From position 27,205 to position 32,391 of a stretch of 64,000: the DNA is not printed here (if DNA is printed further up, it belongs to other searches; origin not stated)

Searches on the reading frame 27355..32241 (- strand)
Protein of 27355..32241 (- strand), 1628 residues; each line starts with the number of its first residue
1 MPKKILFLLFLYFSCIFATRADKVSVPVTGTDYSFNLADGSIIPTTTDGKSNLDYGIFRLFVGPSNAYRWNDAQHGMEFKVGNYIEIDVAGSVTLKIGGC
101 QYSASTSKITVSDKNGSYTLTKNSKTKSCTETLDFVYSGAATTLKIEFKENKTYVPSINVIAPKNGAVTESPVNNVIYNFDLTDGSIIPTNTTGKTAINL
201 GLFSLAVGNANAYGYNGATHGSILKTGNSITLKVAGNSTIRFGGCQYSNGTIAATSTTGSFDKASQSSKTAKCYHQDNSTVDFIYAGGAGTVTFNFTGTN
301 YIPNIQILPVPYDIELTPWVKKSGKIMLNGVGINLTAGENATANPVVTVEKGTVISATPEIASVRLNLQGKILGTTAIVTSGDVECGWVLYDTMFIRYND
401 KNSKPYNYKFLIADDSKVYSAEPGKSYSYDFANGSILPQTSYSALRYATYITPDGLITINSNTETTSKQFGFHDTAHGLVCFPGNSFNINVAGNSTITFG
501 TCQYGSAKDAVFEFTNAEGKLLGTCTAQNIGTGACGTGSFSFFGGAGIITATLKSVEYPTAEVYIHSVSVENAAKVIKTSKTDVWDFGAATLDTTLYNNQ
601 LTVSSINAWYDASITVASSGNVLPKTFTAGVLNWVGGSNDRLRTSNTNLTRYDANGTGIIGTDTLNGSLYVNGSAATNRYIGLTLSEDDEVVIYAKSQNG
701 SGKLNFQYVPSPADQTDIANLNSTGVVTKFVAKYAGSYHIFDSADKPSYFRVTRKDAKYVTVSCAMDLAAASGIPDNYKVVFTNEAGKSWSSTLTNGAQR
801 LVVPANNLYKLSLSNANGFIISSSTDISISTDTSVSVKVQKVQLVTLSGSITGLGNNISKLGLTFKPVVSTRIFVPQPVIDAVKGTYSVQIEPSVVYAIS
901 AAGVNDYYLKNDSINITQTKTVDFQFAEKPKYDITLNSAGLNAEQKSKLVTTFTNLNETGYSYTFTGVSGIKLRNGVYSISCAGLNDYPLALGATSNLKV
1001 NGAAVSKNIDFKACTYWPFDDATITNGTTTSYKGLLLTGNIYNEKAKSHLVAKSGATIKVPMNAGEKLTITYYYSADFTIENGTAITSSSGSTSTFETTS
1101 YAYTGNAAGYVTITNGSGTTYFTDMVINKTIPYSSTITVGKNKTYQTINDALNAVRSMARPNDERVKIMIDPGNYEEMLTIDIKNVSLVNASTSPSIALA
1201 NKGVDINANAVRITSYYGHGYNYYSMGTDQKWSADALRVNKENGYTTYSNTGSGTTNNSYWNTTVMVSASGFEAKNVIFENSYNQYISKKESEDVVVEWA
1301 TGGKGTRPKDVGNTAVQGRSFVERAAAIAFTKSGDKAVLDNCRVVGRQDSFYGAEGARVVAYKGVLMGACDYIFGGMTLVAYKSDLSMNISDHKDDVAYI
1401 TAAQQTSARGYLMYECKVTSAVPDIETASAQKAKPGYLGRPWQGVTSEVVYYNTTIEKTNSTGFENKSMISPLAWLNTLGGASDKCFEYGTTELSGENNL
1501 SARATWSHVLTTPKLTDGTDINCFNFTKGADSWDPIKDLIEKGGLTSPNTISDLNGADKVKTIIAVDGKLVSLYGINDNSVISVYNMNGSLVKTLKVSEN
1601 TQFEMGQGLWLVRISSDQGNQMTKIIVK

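Call 57: search_protein_families(library=pfam, max_evalue=0.0001, proteins=[window:27355-32241:-])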
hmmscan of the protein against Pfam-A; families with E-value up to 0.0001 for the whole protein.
window:27355-32241:- (1628 aa): 1 family
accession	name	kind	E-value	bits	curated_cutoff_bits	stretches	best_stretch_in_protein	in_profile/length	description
PF01095.25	Pectinesterase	-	2.9e-18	66.1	27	1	1322-1509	102-277/298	Pectinesterase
